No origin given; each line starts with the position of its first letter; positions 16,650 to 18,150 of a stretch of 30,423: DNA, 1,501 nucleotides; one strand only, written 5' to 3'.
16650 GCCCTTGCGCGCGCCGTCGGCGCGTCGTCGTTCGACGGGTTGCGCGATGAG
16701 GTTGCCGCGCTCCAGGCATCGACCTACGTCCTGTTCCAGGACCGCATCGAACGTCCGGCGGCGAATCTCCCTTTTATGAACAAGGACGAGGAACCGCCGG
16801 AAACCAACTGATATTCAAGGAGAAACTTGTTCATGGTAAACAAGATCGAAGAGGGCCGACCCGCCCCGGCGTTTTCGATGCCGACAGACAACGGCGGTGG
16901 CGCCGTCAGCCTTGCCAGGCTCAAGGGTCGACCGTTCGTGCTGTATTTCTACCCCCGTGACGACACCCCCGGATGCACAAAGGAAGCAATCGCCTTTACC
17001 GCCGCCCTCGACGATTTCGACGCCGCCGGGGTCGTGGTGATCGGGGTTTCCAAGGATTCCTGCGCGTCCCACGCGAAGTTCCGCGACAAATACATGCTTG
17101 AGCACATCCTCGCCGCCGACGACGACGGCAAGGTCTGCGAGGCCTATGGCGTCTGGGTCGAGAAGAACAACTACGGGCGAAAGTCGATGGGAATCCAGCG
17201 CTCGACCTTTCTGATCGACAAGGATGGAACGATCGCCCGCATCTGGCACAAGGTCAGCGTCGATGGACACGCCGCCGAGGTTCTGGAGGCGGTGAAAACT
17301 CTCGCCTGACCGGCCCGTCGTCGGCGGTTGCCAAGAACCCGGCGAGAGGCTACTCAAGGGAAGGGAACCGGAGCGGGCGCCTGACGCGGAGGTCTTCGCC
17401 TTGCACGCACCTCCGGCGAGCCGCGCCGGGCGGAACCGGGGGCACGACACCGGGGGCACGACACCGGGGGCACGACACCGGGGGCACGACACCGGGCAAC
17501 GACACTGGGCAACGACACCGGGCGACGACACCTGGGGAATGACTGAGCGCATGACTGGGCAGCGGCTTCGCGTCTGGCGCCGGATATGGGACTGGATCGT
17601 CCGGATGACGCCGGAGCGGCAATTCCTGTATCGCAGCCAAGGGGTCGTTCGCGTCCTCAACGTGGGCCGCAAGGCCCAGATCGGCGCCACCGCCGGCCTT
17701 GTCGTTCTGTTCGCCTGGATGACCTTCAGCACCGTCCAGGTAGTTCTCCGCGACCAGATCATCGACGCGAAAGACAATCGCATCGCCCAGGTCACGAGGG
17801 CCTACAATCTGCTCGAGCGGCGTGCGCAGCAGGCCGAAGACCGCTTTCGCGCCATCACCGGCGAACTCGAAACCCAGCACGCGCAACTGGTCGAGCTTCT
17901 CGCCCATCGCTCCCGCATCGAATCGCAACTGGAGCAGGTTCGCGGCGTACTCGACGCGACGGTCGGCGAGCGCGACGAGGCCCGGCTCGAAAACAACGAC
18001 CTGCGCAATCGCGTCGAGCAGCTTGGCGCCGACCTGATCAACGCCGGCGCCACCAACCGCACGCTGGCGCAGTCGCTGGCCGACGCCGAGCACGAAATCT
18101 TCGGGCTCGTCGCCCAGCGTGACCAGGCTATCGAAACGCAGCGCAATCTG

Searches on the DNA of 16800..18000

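Call 7: search_rna_families(source=window, start=16800, end=18000, threshold=evalue, max_evalue=10)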
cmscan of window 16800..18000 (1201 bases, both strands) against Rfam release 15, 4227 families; matches with E-value up to 10: 3.
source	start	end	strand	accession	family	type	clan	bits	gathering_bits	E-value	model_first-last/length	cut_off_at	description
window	16831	16854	+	RF02946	cow-rumen-1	Gene; sRNA;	-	16.1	53.4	1.4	1-61/61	no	cow-rumen-1 RNA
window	17578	17653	+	RF02401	ClpQY_promoter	Cis-reg;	-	15.9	42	1.2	1-57/57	no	ClpQY promoter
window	17166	17247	-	RF00729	mir-278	Gene; miRNA;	-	15.2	55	2.7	1-75/75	no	mir-278 microRNA precursor family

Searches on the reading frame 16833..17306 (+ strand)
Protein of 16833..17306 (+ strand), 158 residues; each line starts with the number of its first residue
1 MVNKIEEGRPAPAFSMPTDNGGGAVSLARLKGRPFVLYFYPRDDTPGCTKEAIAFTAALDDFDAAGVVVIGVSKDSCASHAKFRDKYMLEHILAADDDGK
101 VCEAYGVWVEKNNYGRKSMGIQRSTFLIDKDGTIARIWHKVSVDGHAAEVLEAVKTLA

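Call 69: find_homologous_proteins(query=window:16833-17306:+, max_evalue=1e-60)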
Query window:16833-17306:+ (158 aa): 37 proteins with E <= 1e-60 among 8000 candidates. Only proteins of 86 to 277 residues were searched: fused or split forms outside these lengths cannot appear, so this answer is no evidence that the protein stands alone or is whole; find_related_loci, which searches DNA, has no such limit.
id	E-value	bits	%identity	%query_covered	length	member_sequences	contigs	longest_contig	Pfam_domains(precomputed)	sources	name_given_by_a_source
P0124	1.6e-101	355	100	100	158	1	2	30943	PF08534.17,PF00578.28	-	-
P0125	3.4e-89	315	88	100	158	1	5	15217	PF08534.17,PF00578.28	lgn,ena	-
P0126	1.0e-71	258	74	100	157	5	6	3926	PF08534.17,PF00578.28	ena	-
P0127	1.3e-71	257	74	96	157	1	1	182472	PF08534.17,PF00578.28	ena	-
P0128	1.3e-71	257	75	96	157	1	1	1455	PF08534.17,PF00578.28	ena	-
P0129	4.7e-71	256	70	100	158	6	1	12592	PF08534.17,PF00578.28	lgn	-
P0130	3.0e-68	247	70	97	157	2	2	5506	PF08534.17,PF00578.28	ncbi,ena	-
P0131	1.5e-67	244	70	96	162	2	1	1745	PF08534.17,PF00578.28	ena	-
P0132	2.8e-66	240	71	97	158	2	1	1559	PF08534.17,PF00578.28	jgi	jgi:peroxiredoxin Q/BCP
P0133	3.0e-66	240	71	97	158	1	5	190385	PF08534.17,PF00578.28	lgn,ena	-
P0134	1.6e-64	234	69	99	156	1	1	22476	PF08534.17,PF00578.28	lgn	-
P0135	3.3e-64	233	69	99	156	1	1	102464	PF08534.17,PF00578.28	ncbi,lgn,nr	ncbi:MAG: peroxiredoxin [Minwuia sp.]|nr:peroxiredoxin [Minwuia sp.]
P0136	3.5e-64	233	71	96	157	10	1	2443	PF08534.17,PF00578.28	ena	-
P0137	4.6e-64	233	69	99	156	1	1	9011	PF08534.17,PF00578.28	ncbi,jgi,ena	-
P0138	5.6e-64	233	69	99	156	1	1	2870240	PF08534.17,PF00578.28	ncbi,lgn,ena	-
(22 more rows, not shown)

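Call 70: find_encoding_contigs(protein=P0125, flank=2500, max_places=6)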
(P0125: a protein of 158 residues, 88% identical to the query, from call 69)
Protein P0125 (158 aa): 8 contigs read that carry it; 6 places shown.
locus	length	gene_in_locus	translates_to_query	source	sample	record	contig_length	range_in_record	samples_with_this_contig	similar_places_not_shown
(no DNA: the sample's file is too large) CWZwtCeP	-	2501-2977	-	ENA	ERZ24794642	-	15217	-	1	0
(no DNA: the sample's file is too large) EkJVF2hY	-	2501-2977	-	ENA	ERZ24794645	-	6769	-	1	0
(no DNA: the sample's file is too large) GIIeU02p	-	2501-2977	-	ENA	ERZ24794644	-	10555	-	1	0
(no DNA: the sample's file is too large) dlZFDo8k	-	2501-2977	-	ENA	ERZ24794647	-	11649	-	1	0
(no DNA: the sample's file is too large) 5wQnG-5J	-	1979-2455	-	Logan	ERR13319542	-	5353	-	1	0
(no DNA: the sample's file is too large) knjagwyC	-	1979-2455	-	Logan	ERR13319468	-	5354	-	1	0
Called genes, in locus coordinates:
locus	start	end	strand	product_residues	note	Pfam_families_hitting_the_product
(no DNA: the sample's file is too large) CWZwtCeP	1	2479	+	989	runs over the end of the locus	PF03710:GlnE, PF08335:GlnD_UR_UTase, PF10335:DUF294_C (faint), PF03710:GlnE, PF08335:GlnD_UR_UTase (weak)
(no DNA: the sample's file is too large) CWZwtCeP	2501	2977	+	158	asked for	PF00578:AhpC-TSA, PF08534:Redoxin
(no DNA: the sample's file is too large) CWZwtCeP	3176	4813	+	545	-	PF19353:DUF5930, PF24423:OVT1 (faint), PF01551:Peptidase_M23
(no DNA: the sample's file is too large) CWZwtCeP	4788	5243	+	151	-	PF04519:Bactofilin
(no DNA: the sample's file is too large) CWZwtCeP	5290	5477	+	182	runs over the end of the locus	PF13759:2OG-FeII_Oxy_5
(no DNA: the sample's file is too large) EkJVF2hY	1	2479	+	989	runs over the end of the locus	PF03710:GlnE, PF08335:GlnD_UR_UTase, PF10335:DUF294_C (faint), PF03710:GlnE, PF08335:GlnD_UR_UTase (weak)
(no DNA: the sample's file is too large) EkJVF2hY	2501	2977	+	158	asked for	PF00578:AhpC-TSA, PF08534:Redoxin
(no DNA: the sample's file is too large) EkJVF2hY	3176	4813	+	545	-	PF19353:DUF5930, PF24423:OVT1 (faint), PF01551:Peptidase_M23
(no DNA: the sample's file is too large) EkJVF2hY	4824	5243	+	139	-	PF04519:Bactofilin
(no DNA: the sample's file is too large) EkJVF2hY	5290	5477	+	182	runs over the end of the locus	PF13759:2OG-FeII_Oxy_5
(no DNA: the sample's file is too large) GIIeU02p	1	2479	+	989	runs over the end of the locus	PF03710:GlnE, PF08335:GlnD_UR_UTase, PF10335:DUF294_C (faint), PF03710:GlnE, PF08335:GlnD_UR_UTase (weak)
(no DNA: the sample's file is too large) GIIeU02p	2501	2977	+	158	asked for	PF00578:AhpC-TSA, PF08534:Redoxin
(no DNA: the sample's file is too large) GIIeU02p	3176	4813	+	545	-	PF19353:DUF5930, PF24423:OVT1 (faint), PF01551:Peptidase_M23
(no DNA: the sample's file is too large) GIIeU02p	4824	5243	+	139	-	PF04519:Bactofilin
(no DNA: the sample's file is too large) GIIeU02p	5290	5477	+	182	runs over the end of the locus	PF13759:2OG-FeII_Oxy_5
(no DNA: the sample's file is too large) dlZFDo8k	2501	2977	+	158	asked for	PF00578:AhpC-TSA, PF08534:Redoxin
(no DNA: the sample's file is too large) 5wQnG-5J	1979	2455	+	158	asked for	PF00578:AhpC-TSA, PF08534:Redoxin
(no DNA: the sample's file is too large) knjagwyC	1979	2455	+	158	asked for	PF00578:AhpC-TSA, PF08534:Redoxin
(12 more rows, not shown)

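Call 71: find_encoding_contigs(protein=P0125, flank=1500, max_places=10)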
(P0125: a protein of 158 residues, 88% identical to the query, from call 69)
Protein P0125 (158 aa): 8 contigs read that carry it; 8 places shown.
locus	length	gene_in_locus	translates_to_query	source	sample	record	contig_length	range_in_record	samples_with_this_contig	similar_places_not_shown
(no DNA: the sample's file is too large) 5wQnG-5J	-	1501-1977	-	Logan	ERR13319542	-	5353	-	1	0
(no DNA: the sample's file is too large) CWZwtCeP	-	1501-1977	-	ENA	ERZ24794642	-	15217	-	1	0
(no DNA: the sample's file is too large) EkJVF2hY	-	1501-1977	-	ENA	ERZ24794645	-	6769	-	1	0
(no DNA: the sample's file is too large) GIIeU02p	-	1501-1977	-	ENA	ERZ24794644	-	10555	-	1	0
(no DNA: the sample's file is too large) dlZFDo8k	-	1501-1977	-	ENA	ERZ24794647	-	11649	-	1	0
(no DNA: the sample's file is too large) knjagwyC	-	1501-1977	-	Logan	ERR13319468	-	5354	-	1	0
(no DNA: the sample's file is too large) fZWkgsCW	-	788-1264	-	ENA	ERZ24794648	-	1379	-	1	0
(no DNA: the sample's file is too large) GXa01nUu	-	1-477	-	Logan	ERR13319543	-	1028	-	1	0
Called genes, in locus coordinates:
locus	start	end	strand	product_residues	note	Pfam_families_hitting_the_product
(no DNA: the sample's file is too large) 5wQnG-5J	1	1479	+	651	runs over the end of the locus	?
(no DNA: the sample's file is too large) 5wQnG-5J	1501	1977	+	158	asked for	PF00578:AhpC-TSA, PF08534:Redoxin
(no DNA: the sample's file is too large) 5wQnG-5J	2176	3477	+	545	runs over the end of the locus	PF19353:DUF5930, PF24423:OVT1 (faint), PF01551:Peptidase_M23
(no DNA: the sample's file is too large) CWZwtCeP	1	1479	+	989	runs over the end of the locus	PF03710:GlnE, PF08335:GlnD_UR_UTase, PF10335:DUF294_C (faint), PF03710:GlnE, PF08335:GlnD_UR_UTase (weak)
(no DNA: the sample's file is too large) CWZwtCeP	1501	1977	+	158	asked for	PF00578:AhpC-TSA, PF08534:Redoxin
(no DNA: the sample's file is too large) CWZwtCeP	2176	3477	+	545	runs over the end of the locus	PF19353:DUF5930, PF24423:OVT1 (faint), PF01551:Peptidase_M23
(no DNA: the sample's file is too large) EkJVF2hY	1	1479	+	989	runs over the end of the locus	PF03710:GlnE, PF08335:GlnD_UR_UTase, PF10335:DUF294_C (faint), PF03710:GlnE, PF08335:GlnD_UR_UTase (weak)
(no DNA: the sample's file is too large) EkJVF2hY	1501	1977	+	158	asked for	PF00578:AhpC-TSA, PF08534:Redoxin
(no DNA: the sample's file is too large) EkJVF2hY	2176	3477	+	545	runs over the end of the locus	PF19353:DUF5930, PF24423:OVT1 (faint), PF01551:Peptidase_M23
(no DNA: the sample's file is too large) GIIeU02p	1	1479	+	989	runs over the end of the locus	PF03710:GlnE, PF08335:GlnD_UR_UTase, PF10335:DUF294_C (faint), PF03710:GlnE, PF08335:GlnD_UR_UTase (weak)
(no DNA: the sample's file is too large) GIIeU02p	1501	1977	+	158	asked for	PF00578:AhpC-TSA, PF08534:Redoxin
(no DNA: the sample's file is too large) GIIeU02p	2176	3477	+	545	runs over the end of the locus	PF19353:DUF5930, PF24423:OVT1 (faint), PF01551:Peptidase_M23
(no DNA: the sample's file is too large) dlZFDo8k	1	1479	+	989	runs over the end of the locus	PF03710:GlnE, PF08335:GlnD_UR_UTase, PF10335:DUF294_C (faint), PF03710:GlnE, PF08335:GlnD_UR_UTase (weak)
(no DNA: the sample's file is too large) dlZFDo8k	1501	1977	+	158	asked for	PF00578:AhpC-TSA, PF08534:Redoxin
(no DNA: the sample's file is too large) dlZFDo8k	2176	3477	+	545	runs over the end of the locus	PF19353:DUF5930, PF24423:OVT1 (faint), PF01551:Peptidase_M23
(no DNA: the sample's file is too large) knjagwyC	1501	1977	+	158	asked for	PF00578:AhpC-TSA, PF08534:Redoxin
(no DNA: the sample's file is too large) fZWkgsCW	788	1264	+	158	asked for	PF00578:AhpC-TSA, PF08534:Redoxin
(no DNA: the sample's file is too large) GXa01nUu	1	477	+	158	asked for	PF00578:AhpC-TSA, PF08534:Redoxin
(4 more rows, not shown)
